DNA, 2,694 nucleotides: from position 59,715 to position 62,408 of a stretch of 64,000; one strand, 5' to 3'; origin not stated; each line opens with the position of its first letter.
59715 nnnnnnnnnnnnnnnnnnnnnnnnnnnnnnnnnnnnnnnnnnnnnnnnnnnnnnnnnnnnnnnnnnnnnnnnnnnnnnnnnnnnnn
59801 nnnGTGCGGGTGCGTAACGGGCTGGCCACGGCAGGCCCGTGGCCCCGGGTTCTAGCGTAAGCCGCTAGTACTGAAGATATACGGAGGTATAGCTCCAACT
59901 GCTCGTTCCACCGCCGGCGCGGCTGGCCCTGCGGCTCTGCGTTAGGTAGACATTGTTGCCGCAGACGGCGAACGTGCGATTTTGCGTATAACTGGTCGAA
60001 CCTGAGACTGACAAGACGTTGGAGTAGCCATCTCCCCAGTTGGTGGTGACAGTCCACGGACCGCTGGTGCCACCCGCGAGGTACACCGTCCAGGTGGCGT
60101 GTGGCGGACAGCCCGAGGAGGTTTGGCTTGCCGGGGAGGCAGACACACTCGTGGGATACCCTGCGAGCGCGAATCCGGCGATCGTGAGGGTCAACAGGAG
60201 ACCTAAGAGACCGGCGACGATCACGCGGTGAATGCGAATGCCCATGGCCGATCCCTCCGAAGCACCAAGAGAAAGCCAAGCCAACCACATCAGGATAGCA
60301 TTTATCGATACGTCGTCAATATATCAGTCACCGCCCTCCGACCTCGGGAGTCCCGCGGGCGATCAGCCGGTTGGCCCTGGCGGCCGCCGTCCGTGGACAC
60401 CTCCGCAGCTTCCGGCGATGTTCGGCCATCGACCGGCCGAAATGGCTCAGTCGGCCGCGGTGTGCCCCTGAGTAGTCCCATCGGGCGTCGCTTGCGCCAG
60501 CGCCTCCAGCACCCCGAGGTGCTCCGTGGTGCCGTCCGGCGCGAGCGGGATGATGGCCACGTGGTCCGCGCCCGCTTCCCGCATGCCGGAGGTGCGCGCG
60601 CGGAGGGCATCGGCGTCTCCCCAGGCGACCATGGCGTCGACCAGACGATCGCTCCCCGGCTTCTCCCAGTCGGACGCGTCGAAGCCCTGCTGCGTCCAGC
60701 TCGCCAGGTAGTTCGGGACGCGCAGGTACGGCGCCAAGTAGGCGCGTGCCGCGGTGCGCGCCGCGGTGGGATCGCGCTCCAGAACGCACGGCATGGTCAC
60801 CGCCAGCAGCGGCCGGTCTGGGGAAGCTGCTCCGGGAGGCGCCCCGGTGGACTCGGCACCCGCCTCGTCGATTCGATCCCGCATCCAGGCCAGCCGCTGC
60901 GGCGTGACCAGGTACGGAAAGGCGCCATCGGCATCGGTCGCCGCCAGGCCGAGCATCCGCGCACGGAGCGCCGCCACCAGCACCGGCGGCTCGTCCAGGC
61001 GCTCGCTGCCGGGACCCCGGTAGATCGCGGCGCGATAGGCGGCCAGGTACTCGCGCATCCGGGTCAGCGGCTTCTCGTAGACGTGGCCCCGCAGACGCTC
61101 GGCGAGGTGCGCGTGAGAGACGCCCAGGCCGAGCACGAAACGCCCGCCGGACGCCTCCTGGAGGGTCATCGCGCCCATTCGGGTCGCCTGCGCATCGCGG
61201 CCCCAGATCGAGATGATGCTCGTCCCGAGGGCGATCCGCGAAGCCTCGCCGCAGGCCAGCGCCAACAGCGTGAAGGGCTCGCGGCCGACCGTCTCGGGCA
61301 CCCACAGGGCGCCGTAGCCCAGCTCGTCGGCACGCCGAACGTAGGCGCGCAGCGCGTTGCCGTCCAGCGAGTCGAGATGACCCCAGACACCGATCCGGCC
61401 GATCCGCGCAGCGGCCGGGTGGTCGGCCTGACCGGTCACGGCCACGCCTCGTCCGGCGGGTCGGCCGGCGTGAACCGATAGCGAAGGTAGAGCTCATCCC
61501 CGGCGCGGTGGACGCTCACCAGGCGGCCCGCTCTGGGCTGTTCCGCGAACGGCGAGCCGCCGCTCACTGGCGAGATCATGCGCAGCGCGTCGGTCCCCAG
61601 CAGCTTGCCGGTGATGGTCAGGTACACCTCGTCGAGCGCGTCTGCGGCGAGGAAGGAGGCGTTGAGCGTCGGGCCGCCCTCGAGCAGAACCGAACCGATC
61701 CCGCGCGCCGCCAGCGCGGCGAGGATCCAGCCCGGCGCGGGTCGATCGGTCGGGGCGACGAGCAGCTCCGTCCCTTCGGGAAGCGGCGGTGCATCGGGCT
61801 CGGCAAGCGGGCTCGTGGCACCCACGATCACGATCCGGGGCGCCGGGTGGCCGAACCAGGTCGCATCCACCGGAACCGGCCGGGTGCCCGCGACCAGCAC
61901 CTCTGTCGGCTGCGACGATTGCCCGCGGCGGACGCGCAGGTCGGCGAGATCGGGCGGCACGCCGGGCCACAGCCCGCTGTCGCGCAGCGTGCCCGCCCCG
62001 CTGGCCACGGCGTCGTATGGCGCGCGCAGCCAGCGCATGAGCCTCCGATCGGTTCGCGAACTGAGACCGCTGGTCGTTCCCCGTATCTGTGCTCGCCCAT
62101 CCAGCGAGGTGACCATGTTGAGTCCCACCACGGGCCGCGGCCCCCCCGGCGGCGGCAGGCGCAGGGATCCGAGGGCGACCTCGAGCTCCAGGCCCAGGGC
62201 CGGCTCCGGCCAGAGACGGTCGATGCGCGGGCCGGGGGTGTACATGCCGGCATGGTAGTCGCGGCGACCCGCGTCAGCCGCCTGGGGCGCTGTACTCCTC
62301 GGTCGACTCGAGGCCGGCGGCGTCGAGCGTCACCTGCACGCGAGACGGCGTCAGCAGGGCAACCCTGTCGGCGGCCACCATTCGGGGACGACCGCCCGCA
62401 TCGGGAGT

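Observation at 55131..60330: Lower-GC three-gene island (secreted mini-protein, giant FtsX/pseudo-peptidase permease, MacB-type ATPase) inserted directly upstream of the SOS-boxed dnaE2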

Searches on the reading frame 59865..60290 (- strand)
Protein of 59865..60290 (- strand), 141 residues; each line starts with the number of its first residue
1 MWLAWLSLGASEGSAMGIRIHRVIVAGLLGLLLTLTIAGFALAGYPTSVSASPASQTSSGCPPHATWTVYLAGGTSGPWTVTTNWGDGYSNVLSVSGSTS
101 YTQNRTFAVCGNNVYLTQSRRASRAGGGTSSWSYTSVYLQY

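Call 7: search_protein_families(library=pfam, proteins=[window:59865-60290:-], max_evalue=0.1)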
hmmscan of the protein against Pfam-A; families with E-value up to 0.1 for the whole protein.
window:59865-60290:- (141 aa): 0 families

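Call 8: search_protein_families(library=ncbifam, proteins=[window:59865-60290:-], max_evalue=0.1)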
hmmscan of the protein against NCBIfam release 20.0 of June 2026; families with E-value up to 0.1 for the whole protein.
window:59865-60290:- (141 aa): 1 family
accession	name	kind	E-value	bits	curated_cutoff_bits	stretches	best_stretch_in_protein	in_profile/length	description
NF058578.1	CPR_pilus_PamR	equivalog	0.00043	19.2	300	1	64-112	167-215/297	pilus system RbmA-like protein PamR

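Call 25: find_homologous_proteins(query=A1, max_evalue=0.01)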
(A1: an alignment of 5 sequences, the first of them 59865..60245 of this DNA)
Query A1 (5 sequences) (126 aa, profile of the alignment): 19 proteins with E <= 0.01 among 8000 candidates.
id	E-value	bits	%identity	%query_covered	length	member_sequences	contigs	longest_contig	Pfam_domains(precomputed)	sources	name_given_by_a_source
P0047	4.5e-59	216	40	93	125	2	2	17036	-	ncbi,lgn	-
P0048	2.6e-50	188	46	71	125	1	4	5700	-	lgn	-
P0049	7.3e-46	173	39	92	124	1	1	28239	-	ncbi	-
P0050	4.1e-40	155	99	100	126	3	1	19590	-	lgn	-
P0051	1.6e-36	143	30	76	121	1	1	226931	-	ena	-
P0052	2.0e-27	114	40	80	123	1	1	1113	-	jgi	jgi:hypothetical protein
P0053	1.7e-25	107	37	87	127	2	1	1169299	-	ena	-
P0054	2.6e-25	107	29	79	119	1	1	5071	-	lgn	-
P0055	1.2e-23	101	37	89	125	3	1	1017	-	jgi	jgi:hypothetical protein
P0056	6.0e-23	99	37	87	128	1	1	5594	-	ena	-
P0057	7.3e-23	99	39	96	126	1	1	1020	-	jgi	jgi:hypothetical protein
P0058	9.0e-23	99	41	91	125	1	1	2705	-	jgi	jgi:hypothetical protein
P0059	3.0e-21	94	60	79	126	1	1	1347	-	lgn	-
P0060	9.3e-21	92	45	70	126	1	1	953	-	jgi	-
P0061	1.6e-20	91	27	85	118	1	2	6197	-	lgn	-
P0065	1.5e-13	69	46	95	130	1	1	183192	-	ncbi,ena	-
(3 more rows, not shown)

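Call 26: find_encoding_contigs(protein=P0050, flank=10000, max_places=3)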
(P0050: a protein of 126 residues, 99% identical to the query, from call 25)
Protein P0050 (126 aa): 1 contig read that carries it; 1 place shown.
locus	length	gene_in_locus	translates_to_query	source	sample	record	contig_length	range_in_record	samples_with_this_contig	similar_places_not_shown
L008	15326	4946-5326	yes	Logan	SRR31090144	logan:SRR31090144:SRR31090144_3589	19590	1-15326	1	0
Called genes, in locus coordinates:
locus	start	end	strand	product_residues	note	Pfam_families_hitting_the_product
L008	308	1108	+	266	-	PF00154:RecA_N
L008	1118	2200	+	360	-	-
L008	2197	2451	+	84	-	-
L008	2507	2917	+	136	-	-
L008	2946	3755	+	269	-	PF01872:RibD_C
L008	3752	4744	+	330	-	PF00296:Bac_luciferase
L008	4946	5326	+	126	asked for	-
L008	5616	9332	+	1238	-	PF02687:FtsX (weak)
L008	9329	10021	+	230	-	PF00005:ABC_tran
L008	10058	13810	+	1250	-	-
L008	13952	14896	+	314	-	PF00291:PALP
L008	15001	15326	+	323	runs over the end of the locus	PF14257:DUF4349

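Call 27: find_encoding_contigs(protein=P0053, flank=10000, max_places=2)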
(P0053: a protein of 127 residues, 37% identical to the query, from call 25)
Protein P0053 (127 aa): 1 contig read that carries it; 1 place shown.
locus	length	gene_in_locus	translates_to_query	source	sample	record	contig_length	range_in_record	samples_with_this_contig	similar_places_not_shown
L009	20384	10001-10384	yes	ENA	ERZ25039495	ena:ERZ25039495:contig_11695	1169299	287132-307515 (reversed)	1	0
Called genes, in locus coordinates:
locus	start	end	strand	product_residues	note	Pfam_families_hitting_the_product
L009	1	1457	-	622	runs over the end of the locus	PF13517:FG-GAP_3 (weak)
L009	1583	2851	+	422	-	PF00355:Rieske, PF00848:Ring_hydroxyl_A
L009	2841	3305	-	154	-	PF10604:Polyketide_cyc2, PF03364:Polyketide_cyc (weak)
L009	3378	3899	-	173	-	PF00355:Rieske, PF13806:Rieske_2 (weak)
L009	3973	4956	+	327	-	PF14257:DUF4349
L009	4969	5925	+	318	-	PF00296:Bac_luciferase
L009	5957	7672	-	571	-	PF06609:TRI12, PF07690:MFS_1, PF00083:Sugar_tr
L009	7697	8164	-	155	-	PF01047:MarR, PF12802:MarR_2, PF13412:HTH_24 (weak)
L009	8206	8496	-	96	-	PF00717:Peptidase_S24, PF10502:Peptidase_S26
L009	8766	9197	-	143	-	PF09055:Sod_Ni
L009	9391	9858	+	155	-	PF00196:GerE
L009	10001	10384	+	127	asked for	-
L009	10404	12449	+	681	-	PF02687:FtsX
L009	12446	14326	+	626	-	PF02687:FtsX (weak)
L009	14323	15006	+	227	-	PF00005:ABC_tran, PF13304:AAA_21 (faint)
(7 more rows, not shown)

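Call 28: find_encoding_contigs(protein=P0065, flank=10000, max_places=2)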
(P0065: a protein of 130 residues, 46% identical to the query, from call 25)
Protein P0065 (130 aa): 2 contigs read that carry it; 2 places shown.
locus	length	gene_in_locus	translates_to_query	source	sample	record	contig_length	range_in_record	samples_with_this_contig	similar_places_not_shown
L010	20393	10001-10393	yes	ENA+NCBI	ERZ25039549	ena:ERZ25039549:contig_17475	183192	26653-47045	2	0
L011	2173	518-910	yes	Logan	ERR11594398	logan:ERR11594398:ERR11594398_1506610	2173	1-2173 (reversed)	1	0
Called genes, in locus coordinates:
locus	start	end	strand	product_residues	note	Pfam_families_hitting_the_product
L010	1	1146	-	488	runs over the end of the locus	-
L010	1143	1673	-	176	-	PF04542:Sigma70_r2, PF08281:Sigma70_r4_2, PF04545:Sigma70_r4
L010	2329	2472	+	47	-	-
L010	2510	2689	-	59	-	-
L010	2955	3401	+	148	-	-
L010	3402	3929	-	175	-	-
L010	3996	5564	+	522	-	PF02518:HATPase_c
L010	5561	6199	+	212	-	PF00072:Response_reg, PF00196:GerE, PF08281:Sigma70_r4_2 (weak)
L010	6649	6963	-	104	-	-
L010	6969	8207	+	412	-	-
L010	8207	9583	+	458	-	-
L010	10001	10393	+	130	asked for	-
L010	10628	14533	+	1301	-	-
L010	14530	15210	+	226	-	PF00005:ABC_tran, PF13304:AAA_21 (faint)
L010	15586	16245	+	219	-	PF00413:Peptidase_M10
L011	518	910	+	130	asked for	-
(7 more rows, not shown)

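Call 42: predict_structure(alignment_id=A4)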
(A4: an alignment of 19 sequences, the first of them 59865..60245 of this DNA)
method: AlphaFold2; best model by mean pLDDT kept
length: 126 residues; sequences in the alignment: 19
mean_pLDDT: 87.0   pTM: 0.73
mean pLDDT of the five models: 87.0, 86.2, 86.0, 85.8, 85.5
residues with pLDDT >= 90: 92; 70-90: 8; 50-70: 17; < 50: 9
segments of 3 or more residues with pLDDT < 50: 1-4
pLDDT, mean of each block of 10 residues (from residue 1): 51 52 68 98 95 97 97 97 97 92 98 97 94
secondary structure, 60 per line:
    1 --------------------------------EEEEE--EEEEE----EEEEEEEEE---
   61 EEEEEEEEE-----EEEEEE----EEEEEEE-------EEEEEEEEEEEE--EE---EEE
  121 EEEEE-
elements in order: E33-37 E40-44 E49-57 E61-69 E75-80 E85-91 E99-110 E118-125

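Call 45: fold_search(model_id=the predicted structure, library=pdb)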
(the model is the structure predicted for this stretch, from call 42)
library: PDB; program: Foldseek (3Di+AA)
matches with E <= 10: 1949; with E <= 0.001: 1
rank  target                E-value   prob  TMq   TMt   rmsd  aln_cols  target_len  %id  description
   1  4xed                  3.1e-04  1.00  0.47  0.58   4.4       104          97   14  PKD domain of M14-like peptidase from Thermoplasmatales archaeon SCGC AB-540-F20 (released 2015-05-13)
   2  8tqk_E                1.4e-03  1.00  0.37  0.43   5.9       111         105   11  Human parainfluenza virus type 3 prefusion F trimer in complex with rPIV3-18 Fab (released 2024-04-24)
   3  9dzf_L                2.4e-03  1.00  0.40  0.46   5.9       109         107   11  Human GC-A bound to ANP and XX16 (released 2026-01-21)
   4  7f35_E                2.8e-03  1.00  0.42  0.30   5.8       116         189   12  Crystal structure of anti S-gatifloxacin antibody Fab fragment in complex with S-gatifloxacin (released 2021-12-29)
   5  6z3p_L                3.0e-03  1.00  0.41  0.45   5.9       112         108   12  Structure of EV71 in complex with a protective antibody 38-3-11A Fab (released 2020-09-02)
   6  5e53_D                3.0e-03  1.00  0.40  0.21   5.6       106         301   12  Crystal structure of chicken CNTN1 FN1-FN3 domains (released 2016-08-31)
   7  7sn3_E                3.2e-03  1.00  0.44  0.49   5.3       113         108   15  Structure of human SARS-CoV-2 spike glycoprotein trimer bound by neutralizing antibody C1C-A3 Fab (variable region) (released 2021-12-08)
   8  7rbu_L                3.6e-03  1.00  0.46  0.52   5.0       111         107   16  SARS-CoV-2 Spike in complex with PVI.V6-14 Fab (released 2022-05-04)
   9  3us9                  4.0e-03  1.00  0.50  0.28   3.8       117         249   10  Crystal Structure of the NCX1 Intracellular Tandem Calcium Binding Domains(CBD12) (released 2012-07-11)
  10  7ebr_F                4.0e-03  1.00  0.40  0.44   6.8       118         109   10  EV-D68 in complex with 2H12 Fab (state S2) (released 2021-03-31)
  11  8xse_L                4.5e-03  1.00  0.47  0.31   4.7       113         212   14  SARS-CoV-2 RBD + IMCAS-123 + IMCAS-72 Fab (released 2024-07-17)
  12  7bem_L                4.5e-03  1.00  0.46  0.51   5.0       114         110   15  Crystal structure of the receptor binding domain of SARS-CoV-2 Spike glycoprotein in complex with COVOX-269 scFv (released 2021-03-03)
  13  9oea_L                4.5e-03  0.99  0.37  0.41   6.1       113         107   11  SIPV1-5E12 Complex (released 2025-12-17)
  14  7rfc_L                4.8e-03  0.99  0.39  0.27   5.6       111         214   14  Crystal structure of broadly neutralizing antibody mAb1382 in complex with Hepatitis C virus envelope glycoprotein E2  (released 2022-01-12)
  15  8g8a_B                4.8e-03  0.99  0.40  0.27   5.6       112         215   16  Crystal structure of DH1317.8 Fab in complex with HIV proximal MPER peptide (released 2024-05-22)
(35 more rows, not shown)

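Call 69: search_protein_families(library=padloc, proteins=[window:59865-60245:-], max_evalue=0.01)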
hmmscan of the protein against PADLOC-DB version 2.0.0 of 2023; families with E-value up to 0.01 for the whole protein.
window:59865-60245:- (126 aa): 0 families

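Call 70: search_protein_representatives(alignment_id=A4)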
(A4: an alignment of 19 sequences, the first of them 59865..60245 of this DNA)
Query: 19 sequences, 126 profile positions. Proteins with E-value up to 0.001 (for the whole library): 67; up to 1e-10: 30; up to 1e-30: 6. The best 67 are listed.
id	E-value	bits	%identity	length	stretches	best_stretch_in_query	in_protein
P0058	2.2e-39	150.7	-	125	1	1-125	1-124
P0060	3.1e-39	150.2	-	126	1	2-125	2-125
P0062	5.3e-37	143.0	-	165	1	5-124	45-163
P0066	2.8e-34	134.2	-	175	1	2-124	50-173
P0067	2.0e-32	128.2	-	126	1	2-124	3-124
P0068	2.7e-32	127.8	-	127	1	4-126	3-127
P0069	5.4e-30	120.4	-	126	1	1-124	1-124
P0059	1.1e-29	119.3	-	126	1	4-124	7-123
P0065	2.3e-28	115.1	-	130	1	2-124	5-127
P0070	8.5e-27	110.0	-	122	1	3-124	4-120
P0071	1.7e-26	109.0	-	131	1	1-125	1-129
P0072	5.9e-26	107.3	-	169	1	2-125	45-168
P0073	6.2e-26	107.2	-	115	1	17-124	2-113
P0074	1.4e-25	106.1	-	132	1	15-125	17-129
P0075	1.6e-24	102.7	-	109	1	17-123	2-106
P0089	5.1e-11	59.0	-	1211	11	62-86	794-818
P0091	1.4e-09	54.4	-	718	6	58-79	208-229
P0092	1.4e-09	54.4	-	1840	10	62-97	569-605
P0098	4.9e-07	46.2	-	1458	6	61-94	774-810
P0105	9.7e-06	42.0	-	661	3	49-95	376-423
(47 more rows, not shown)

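Call 71: search_protein_families(library=pfam, proteins=[P0089, P0091, P0092, P0098, P0105], max_evalue=0.001)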
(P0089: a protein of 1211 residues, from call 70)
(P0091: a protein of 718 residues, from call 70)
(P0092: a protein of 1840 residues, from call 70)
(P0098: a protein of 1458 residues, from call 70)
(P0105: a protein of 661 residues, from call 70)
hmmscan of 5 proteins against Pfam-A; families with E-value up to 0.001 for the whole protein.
P0089 (1211 aa): 1 family
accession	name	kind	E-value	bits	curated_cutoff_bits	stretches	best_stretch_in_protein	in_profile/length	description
PF18911.6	PKD_4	-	5.6e-10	39.6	27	0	375-449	24-83/85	PKD domain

P0091 (718 aa): 31 families (the best 25 are shown)
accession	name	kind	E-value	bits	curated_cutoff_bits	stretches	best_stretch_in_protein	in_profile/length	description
PF18911.6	PKD_4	-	1.1e-35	122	27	4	174-284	1-85/85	PKD domain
PF00801.26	PKD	-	2.2e-29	101.7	23.5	5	211-280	14-77/80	PKD domain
PF05345.18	He_PIG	-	2.6e-18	66.7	24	0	246-285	57-96/96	Putative Ig domain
PF14436.11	EndoU_bacteria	-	8.7e-16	58.9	25.3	0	584-615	34-64/129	Bacterial EndoU nuclease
PF07495.19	Y_Y_Y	-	1.6e-14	54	26.6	0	259-284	37-62/65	Y_Y_Y domain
PF19077.6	Big_13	-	1.3e-13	51.8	27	0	135-172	61-100/102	Bacterial Ig-like domain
PF22352.2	K319L-like_PKD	-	6.4e-13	49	27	0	181-284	1-84/84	K319L-like, PKD domain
PF16403.11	Bact_surface_Ig-like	-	1.1e-12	48.2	27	0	441-508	8-71/71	Bacterial surface protein, Ig-like domain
PF15131.11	DUF4567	-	3.6e-12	46.8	27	0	298-335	16-53/75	Domain of unknown function (DUF4567)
PF08329.16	ChitinaseA_N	-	2.2e-11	44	21.2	0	223-288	47-111/133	Chitinase A, N-terminal domain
PF22091.2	DUF6941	-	8.6e-10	39.5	27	0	255-316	46-104/125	Family of unknown function (DUF6941)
PF18981.6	InlK_D3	-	1.9e-09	37.9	25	0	661-700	37-72/75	Internalin K domain (D3/D4)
PF07385.18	Lyx_isomer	-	4.7e-09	36.2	20.8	0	149-200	119-171/222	D-lyxose isomerase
PF24025.1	Ig_DR_A0283-like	-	7.3e-08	33.1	27.1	0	594-649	4-59/102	DR_A0283-like, Ig-like domain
PF04234.18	CopC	-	1.1e-07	33.1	23.3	0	249-284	57-92/92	CopC domain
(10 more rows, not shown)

P0092 (1840 aa): 8 families
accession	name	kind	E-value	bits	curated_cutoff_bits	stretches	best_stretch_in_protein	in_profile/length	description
PF18911.6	PKD_4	-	1.1e-91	301.4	27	8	442-531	1-83/85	PKD domain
PF00801.26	PKD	-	2e-35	121.1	23.5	4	1684-1757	13-80/80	PKD domain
PF23722.1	Beta-sand_DEX1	-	2.1e-13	51.2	27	0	1717-1762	43-87/99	DEX1 beta-sandwich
PF22352.2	K319L-like_PKD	-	1.9e-08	34.6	27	0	1085-1113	57-84/84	K319L-like, PKD domain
PF16640.11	Big_3_5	-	4.2e-06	27.7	35.5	2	453-530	6-81/88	Bacterial Ig-like domain (group 3)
PF13115.11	YtkA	-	0.00036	21.6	25.9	0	1732-1758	3-29/85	YtkA-like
PF00168.36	C2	-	0.0006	20.4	22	0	1081-1116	55-88/104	C2 domain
PF16967.11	TcfC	-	0.00061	19.7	29.4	0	1633-1655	44-66/68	E-set like domain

P0098 (1458 aa): 6 families
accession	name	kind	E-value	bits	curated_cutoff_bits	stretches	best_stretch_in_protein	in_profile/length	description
PF18911.6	PKD_4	-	1.1e-35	121.9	27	3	647-742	1-85/85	PKD domain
PF13946.11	DUF4214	-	1.6e-27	95.8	23.2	3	1251-1299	22-70/72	Domain of unknown function (DUF4214)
PF12951.13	PATR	-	3.9e-11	43.2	27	2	377-400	7-30/30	Passenger-associated-transport-repeat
PF23722.1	Beta-sand_DEX1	-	3.8e-07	31.1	27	0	611-648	7-46/99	DEX1 beta-sandwich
PF22352.2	K319L-like_PKD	-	0.00028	21.3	27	0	914-937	61-84/84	K319L-like, PKD domain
PF17789.7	MG4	-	0.00066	20.3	24.7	0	912-957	13-56/95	Macroglobulin domain MG4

P0105 (661 aa): 4 families
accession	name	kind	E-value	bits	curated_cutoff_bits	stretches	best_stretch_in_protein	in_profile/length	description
PF18911.6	PKD_4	-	3.7e-13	49.8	27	2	291-358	23-82/85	PKD domain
PF15418.12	DUF4625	-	1.2e-05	26.1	27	0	318-358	90-129/131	Domain of unknown function (DUF4625)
PF00801.26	PKD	-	0.00026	21.4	23.5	0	297-353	26-75/80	PKD domain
PF22352.2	K319L-like_PKD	-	0.00034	21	27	0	399-449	33-84/84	K319L-like, PKD domain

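Call 84: search_dna_similar(query=window:59865-60245:-, collection=plasmids, mode=protein, max_rows=10, max_evalue=0.01)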
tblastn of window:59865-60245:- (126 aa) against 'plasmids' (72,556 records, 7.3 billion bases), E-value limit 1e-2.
No match.

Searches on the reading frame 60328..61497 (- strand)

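Call 7: search_protein_families(library=pfam, proteins=[window:60328-61497:-], max_evalue=0.1)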
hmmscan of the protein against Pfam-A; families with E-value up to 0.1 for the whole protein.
window:60328-61497:- (389 aa): 0 families

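Call 8: search_protein_families(library=ncbifam, proteins=[window:60328-61497:-], max_evalue=0.1)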
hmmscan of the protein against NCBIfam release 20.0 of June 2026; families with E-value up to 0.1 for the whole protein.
window:60328-61497:- (389 aa): 0 families

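Call 68: search_protein_families(library=pfam, proteins=[window:60447-61445:-], max_evalue=0.01)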
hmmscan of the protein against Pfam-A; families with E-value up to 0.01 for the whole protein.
window:60447-61445:- (332 aa): 1 family
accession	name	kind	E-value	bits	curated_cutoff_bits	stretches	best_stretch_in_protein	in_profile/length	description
PF00296.26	Bac_luciferase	-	2.7e-39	135.8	27.9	1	21-295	14-314/314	Luciferase-like monooxygenase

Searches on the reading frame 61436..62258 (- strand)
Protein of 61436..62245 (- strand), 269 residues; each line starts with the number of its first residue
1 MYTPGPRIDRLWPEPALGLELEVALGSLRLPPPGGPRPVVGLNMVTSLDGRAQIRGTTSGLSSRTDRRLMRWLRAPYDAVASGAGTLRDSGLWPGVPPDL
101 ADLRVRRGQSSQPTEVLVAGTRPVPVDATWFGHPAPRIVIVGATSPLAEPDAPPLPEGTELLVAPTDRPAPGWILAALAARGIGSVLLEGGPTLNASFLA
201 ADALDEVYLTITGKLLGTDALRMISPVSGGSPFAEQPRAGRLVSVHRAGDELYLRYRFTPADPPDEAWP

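Call 7: search_protein_families(library=pfam, proteins=[window:61494-62258:-], max_evalue=0.1)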
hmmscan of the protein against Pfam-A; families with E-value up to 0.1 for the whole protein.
window:61494-62258:- (254 aa): 0 families

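Call 68: search_protein_families(library=pfam, proteins=[window:61436-62245:-], max_evalue=0.01)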
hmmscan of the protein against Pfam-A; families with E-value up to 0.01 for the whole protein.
window:61436-62245:- (269 aa): 1 family
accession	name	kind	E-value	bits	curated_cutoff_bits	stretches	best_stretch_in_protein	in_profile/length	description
PF01872.23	RibD_C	-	3e-20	73.3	24.1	1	38-225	1-174/197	RibD C-terminal domain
